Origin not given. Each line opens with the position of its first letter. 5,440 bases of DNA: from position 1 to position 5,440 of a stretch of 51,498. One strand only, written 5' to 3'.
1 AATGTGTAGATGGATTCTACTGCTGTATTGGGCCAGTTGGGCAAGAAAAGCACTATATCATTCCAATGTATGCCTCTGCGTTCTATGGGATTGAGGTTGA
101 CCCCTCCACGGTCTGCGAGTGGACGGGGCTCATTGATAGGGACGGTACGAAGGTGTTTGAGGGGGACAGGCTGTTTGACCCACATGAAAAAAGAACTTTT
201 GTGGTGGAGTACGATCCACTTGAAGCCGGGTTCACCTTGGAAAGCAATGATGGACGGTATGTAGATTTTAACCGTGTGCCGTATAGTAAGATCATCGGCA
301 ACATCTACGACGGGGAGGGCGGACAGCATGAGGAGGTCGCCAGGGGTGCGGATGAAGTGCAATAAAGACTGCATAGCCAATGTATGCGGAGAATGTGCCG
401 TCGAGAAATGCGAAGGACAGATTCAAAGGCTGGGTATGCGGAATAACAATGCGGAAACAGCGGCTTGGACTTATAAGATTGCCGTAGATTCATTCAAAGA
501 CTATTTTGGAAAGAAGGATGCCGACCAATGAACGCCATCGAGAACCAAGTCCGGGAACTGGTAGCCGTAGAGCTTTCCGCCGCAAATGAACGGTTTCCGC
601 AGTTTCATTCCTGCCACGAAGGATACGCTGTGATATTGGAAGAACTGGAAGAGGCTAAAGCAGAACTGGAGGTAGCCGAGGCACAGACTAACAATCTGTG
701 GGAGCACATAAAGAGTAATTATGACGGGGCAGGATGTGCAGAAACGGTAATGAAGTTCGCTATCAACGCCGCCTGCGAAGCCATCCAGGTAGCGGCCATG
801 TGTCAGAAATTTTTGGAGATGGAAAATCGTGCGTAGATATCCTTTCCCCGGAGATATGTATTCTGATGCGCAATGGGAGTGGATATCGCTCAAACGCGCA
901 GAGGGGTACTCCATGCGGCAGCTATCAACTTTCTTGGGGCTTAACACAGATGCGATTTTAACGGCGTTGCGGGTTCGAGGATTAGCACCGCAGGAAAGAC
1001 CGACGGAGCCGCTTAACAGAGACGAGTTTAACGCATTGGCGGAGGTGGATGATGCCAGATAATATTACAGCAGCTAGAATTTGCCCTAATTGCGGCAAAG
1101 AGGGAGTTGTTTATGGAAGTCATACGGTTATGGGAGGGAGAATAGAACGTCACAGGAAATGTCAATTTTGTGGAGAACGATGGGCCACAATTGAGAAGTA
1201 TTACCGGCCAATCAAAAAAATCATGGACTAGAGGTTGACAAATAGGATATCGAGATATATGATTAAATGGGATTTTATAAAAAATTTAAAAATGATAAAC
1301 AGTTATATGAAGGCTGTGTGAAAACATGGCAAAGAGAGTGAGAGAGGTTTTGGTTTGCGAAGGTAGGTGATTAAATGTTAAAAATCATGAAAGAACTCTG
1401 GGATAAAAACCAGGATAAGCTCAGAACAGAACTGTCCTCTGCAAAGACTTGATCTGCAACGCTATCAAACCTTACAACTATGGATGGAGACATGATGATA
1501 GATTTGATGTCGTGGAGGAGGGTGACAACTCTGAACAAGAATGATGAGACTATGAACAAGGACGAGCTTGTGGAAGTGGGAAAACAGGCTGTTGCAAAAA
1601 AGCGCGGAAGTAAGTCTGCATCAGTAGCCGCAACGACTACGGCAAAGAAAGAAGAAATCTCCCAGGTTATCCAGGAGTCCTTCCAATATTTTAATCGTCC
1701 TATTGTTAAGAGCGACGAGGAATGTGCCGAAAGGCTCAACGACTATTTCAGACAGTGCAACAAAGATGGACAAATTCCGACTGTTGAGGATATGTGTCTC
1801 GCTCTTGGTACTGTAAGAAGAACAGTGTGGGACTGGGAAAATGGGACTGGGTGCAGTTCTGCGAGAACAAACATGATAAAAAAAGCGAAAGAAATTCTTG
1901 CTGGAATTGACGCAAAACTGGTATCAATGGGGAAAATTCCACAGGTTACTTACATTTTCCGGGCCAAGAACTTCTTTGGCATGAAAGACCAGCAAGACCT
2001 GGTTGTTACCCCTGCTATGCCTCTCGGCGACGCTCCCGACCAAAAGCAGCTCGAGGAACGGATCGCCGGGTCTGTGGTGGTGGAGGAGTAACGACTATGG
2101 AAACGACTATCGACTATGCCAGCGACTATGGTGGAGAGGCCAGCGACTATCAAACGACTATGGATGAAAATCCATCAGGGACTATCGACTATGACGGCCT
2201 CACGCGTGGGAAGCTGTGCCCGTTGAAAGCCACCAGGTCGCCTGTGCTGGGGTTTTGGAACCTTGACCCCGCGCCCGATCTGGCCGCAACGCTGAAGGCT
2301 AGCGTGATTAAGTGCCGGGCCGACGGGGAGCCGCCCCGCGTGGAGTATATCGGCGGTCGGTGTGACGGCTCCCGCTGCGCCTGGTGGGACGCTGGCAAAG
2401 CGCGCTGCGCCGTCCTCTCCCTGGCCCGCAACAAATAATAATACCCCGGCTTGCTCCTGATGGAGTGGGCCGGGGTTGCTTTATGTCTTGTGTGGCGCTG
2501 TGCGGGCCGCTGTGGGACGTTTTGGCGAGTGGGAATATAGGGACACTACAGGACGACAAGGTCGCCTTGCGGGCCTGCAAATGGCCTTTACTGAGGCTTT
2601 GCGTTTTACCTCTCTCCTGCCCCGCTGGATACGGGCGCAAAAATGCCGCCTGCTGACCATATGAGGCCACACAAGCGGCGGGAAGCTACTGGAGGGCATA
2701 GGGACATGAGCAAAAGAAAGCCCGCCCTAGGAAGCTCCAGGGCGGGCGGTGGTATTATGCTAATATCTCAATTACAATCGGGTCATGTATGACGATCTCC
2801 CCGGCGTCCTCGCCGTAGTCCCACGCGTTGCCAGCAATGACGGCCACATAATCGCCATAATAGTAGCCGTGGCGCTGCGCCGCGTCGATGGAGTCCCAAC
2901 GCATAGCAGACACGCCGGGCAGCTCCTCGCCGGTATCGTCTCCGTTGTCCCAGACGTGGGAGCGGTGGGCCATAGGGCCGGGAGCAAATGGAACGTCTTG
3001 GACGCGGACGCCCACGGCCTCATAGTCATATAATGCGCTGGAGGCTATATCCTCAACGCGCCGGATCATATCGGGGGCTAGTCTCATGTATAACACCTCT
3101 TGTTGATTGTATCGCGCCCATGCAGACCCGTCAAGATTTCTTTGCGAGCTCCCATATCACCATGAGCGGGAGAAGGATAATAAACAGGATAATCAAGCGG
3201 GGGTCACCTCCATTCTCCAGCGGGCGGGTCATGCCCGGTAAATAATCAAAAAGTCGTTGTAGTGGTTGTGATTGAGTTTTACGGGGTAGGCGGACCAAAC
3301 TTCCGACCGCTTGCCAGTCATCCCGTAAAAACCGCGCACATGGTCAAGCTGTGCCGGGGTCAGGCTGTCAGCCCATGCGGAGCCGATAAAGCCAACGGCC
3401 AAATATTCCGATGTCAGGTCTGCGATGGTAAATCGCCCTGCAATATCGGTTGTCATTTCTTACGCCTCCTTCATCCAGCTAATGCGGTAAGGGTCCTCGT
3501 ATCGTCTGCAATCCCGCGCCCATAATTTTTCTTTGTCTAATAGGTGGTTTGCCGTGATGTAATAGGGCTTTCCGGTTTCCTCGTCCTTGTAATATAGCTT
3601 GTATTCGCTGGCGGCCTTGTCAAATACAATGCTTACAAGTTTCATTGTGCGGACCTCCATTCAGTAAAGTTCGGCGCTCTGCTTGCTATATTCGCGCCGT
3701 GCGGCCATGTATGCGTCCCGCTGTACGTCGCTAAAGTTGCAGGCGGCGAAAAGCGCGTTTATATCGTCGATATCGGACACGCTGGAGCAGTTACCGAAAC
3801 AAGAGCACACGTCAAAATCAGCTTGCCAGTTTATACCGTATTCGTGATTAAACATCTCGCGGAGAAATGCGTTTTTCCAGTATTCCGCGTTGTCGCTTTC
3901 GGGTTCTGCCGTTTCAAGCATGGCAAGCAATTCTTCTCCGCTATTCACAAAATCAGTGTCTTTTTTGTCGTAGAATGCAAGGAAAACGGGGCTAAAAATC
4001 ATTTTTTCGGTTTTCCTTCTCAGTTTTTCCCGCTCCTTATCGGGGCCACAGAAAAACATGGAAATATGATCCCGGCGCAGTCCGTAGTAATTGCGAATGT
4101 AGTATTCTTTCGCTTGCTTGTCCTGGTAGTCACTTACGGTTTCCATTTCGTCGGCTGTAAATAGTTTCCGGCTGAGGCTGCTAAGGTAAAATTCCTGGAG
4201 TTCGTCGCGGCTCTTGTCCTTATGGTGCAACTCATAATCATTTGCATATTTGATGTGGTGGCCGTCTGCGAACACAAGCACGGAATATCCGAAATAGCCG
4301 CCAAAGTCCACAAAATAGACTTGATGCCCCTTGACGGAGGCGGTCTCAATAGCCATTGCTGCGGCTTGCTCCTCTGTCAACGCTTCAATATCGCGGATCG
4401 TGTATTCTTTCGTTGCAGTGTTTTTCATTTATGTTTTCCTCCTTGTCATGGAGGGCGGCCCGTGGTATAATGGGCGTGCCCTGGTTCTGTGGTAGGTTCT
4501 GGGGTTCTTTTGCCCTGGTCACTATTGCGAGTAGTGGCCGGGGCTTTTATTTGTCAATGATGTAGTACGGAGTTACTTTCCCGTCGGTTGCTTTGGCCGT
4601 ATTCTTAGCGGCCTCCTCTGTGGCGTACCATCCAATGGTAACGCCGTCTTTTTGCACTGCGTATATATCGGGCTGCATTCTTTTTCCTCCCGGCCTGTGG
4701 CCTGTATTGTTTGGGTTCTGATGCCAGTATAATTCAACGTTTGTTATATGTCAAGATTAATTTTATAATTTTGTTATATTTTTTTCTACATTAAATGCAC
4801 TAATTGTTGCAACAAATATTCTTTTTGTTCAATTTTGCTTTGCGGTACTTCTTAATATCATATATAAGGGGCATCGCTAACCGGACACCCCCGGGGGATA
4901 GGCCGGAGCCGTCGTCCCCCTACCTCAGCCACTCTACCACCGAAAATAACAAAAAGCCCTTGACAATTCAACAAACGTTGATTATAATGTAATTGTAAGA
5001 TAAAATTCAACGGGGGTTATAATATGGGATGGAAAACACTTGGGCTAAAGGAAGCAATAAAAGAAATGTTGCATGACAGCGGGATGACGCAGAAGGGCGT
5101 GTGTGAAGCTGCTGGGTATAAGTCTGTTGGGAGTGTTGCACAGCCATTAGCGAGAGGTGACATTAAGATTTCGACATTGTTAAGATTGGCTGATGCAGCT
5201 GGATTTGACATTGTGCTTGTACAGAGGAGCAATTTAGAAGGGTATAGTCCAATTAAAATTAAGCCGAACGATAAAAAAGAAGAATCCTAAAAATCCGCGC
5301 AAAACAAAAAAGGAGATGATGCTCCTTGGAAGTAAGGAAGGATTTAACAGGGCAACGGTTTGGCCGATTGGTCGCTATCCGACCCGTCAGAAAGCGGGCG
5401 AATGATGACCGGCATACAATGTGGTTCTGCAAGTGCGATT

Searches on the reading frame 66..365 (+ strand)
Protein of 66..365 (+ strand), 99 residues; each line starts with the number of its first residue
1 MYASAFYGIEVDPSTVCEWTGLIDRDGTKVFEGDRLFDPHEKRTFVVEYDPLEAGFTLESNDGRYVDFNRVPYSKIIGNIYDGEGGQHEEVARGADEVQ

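Call 99: search_protein_families(library=pfam, proteins=[window:66-365:+], max_evalue=0.01)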
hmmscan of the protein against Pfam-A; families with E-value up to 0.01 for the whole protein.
window:66-365:+ (99 aa): 1 family
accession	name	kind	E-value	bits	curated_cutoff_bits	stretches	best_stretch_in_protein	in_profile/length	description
PF09643.15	YopX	-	6.1e-08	33.2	22.4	1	14-82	48-122/128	YopX protein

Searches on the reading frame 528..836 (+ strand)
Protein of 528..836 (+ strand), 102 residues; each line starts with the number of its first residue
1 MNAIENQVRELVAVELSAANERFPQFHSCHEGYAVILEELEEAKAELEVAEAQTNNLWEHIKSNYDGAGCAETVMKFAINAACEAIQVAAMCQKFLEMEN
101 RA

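Call 99: search_protein_families(library=pfam, proteins=[window:528-836:+], max_evalue=0.01)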
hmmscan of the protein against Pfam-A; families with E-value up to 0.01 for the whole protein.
window:528-836:+ (102 aa): 0 families

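Call 100: search_protein_families(library=phrogs, proteins=[window:528-836:+], max_evalue=0.001)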
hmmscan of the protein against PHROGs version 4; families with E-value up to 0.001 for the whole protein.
window:528-836:+ (102 aa): 1 family
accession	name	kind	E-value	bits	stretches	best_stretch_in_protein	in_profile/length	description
phrog_25385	-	unknown function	1.2e-17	65.1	1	1-97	1-99/128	-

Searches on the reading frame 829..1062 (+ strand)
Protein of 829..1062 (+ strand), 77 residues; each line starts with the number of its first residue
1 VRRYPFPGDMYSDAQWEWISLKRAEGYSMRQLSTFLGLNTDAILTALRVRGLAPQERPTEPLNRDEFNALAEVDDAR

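Call 22: search_protein_families(library=pfam, proteins=[window:829-1062:+], max_evalue=10)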
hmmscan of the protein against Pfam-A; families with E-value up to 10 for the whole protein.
window:829-1062:+ (77 aa): 0 families

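Call 23: search_protein_families(library=ncbifam, proteins=[window:829-1062:+], max_evalue=10)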
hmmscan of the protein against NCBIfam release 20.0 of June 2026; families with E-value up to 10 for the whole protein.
window:829-1062:+ (77 aa): 1 family
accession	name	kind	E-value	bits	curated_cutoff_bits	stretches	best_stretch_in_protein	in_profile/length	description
NF040595.1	HTH_Cbp1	equivalog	0.08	12.9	140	1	24-68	60-101/135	CRISPR DNA repeat-binding protein Cbp1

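Call 100: search_protein_families(library=phrogs, proteins=[window:829-1062:+], max_evalue=0.001)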
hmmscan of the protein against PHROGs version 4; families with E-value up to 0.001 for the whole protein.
window:829-1062:+ (77 aa): 0 families

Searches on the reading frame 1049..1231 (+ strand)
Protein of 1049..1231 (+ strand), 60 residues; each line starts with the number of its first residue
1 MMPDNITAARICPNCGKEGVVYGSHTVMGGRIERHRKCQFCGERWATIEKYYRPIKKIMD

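Call 22: search_protein_families(library=pfam, proteins=[window:1049-1231:+], max_evalue=10)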
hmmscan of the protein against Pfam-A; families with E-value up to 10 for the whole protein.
window:1049-1231:+ (60 aa): 27 families (the best 25 are shown)
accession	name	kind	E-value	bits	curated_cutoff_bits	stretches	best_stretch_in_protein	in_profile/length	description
PF22811.2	Zn_ribbon_NrdR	-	8e-08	32.5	27.2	1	12-49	3-42/42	Transcriptional repressor NrdR-like, N-terminal domain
PF23137.1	HVO_0758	-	6.9e-06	26.2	27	2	3-18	36-51/55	HVO_0758 mu-protein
PF24859.1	FdhE_central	-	0.00083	19.9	27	1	11-46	1-36/39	FdhE, central domain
PF00684.25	DnaJ_CXXCXGXG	-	0.00097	19.8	32.7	1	9-48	15-54/65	DnaJ central domain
PF24452.1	DUF7568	-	0.0063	17.2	27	1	10-43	76-109/121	Family of unknown function (DUF7568)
PF08792.16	A2L_zn_ribbon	-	0.012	15.8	22.9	1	10-22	4-16/33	A2L zinc ribbon domain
PF13248.11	Zn_ribbon_3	-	0.012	15.5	27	1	9-17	16-24/26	zinc-ribbon domain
PF10571.15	UPF0547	-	0.025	15.1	29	1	7-16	12-21/26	Uncharacterised protein family UPF0547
PF12773.13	DZR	-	0.037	14.7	27.3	1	7-44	10-33/45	Double zinc ribbon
PF13240.11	Zn_Ribbon_1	-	0.041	14.1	25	1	12-18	2-8/23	zinc-ribbon domain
PF12760.12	Zn_ribbon_IS1595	-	0.042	14.3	25.4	1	10-43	19-45/46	Transposase zinc-ribbon domain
PF14354.12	Lar_restr_allev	-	0.043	14.5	28.6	1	35-53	3-21/58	Restriction alleviation protein Lar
PF24463.1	DUF7577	-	0.074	13.1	28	1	10-16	3-9/27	Domain of unknown function (DUF7577)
PF10367.15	zf-Vps39_C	-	0.089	12.8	24.7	0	6-17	6-17/41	Vacuolar sorting protein 39 C-terminal zinc finger domain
PF19108.5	DUF5795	-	0.097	13.2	27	1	8-48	35-72/74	Family of unknown function (DUF5795)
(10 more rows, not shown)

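Call 23: search_protein_families(library=ncbifam, proteins=[window:1049-1231:+], max_evalue=10)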
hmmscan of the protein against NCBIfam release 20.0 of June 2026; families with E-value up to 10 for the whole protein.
window:1049-1231:+ (60 aa): 12 families
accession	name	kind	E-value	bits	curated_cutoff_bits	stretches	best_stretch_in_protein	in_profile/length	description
NF041912.1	HVO_0758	equivalog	6.2e-05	22.8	70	2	2-18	35-51/55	HVO_0758 family zinc finger protein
TIGR00244.1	TIGR00244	equivalog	0.00034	20.7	124.65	1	12-55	3-48/147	transcriptional regulator NrdR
NF001629.0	PRK00415.1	equivalog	0.0039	16.7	70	1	12-46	17-44/62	30S ribosomal protein S27e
TIGR03831.1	YgiT_finger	domain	0.0049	17.1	20.2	2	36-49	33-46/46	YgiT-type zinc finger protein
NF045510.1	4Cys_prefix_kin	domain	0.011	16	24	1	3-17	10-24/26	4-Cys prefix domain-containing protein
NF004424.0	PRK05766.1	equivalog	0.011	15.5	54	1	35-51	16-32/54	30S ribosomal protein S14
TIGR01384.1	TFS_arch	equivalog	0.015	16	64.75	1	9-47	60-99/101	transcription factor S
TIGR02349.1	DnaJ_bact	equivalog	0.03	13.7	377.2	1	7-48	158-199/354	molecular chaperone DnaJ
NF002362.0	PRK01343.1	equivalog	0.055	13.2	79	1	7-18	16-27/66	DNA gyrase inhibitor YacG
TIGR04337.1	AmmeMemoSam_rS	hypoth_equivalog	0.092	11.6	220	1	4-47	288-331/349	AmmeMemoRadiSam system radical SAM enzyme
TIGR03655.1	anti_R_Lar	subfamily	0.1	13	39.6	1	12-45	4-38/55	Lar family restriction alleviation protein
NF006358.0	PRK08579.1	equivalog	0.47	8.5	585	1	34-57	580-607/624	anaerobic ribonucleoside triphosphate reductase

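Call 100: search_protein_families(library=phrogs, proteins=[window:1049-1231:+], max_evalue=0.001)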
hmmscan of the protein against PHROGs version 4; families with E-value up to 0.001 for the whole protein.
window:1049-1231:+ (60 aa): 3 families
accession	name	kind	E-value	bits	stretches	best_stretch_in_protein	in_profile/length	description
phrog_10675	-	unknown function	1e-07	33.1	1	10-56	6-50/98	-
phrog_2945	-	unknown function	1.4e-05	25.8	0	1-18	1-18/68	-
phrog_9414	-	unknown function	0.00053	20.9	0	4-24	21-41/71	-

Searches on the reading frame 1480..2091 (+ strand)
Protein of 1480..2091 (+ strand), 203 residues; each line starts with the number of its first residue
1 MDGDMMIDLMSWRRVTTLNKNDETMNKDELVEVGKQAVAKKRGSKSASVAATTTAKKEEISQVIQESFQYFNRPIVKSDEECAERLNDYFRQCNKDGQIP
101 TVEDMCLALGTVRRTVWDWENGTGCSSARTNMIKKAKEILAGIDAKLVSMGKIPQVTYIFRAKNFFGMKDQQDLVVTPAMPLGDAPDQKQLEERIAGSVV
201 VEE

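Call 22: search_protein_families(library=pfam, proteins=[window:1480-2091:+], max_evalue=10)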
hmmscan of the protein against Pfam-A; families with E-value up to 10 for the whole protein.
window:1480-2091:+ (203 aa): 2 families
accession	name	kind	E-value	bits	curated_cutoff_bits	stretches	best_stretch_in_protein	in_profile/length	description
PF16677.11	GP3_package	-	5.8e-06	26.9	29.4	1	76-173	6-104/105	DNA-packaging protein gp3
PF12729.13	4HB_MCP_1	-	0.1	12.6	27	1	9-67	24-87/181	Four helix bundle sensory module for signal transduction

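Call 23: search_protein_families(library=ncbifam, proteins=[window:1480-2091:+], max_evalue=10)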
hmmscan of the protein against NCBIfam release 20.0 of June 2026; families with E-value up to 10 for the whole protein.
window:1480-2091:+ (203 aa): 0 families

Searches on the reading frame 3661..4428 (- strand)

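Call 22: search_protein_families(library=pfam, proteins=[window:3661-4428:-], max_evalue=10)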
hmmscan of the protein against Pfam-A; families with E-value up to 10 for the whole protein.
window:3661-4428:- (255 aa): 2 families
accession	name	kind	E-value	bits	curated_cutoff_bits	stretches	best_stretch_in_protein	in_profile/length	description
PF24692.1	DUF7659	-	0.0099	16.4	27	1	156-200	56-102/135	Family of unknown function (DUF7659)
PF12920.12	TcdA_TcdB_pore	-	0.3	9.8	27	1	54-102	586-634/655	TcdA/TcdB pore forming domain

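Call 23: search_protein_families(library=ncbifam, proteins=[window:3661-4428:-], max_evalue=10)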
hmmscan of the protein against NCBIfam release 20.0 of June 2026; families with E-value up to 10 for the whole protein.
window:3661-4428:- (255 aa): 0 families

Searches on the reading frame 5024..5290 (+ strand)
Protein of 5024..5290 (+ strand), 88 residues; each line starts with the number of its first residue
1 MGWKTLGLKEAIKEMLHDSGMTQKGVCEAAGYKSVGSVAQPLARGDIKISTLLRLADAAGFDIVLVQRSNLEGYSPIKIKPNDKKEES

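Call 22: search_protein_families(library=pfam, proteins=[window:5024-5290:+], max_evalue=10)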
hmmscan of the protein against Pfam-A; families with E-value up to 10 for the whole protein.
window:5024-5290:+ (88 aa): 3 families
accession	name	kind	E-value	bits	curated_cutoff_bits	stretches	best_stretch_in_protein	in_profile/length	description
PF13560.12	HTH_31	-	0.11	13.2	27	1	17-66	11-61/64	Helix-turn-helix domain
PF13443.12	HTH_26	-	0.13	13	22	1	12-59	2-50/63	Cro/C1-type HTH DNA-binding domain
PF12833.13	HTH_18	-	0.15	12.8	33.6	1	7-37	32-61/80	Helix-turn-helix domain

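Call 23: search_protein_families(library=ncbifam, proteins=[window:5024-5290:+], max_evalue=10)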
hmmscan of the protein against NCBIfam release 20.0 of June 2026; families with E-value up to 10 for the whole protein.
window:5024-5290:+ (88 aa): 0 families
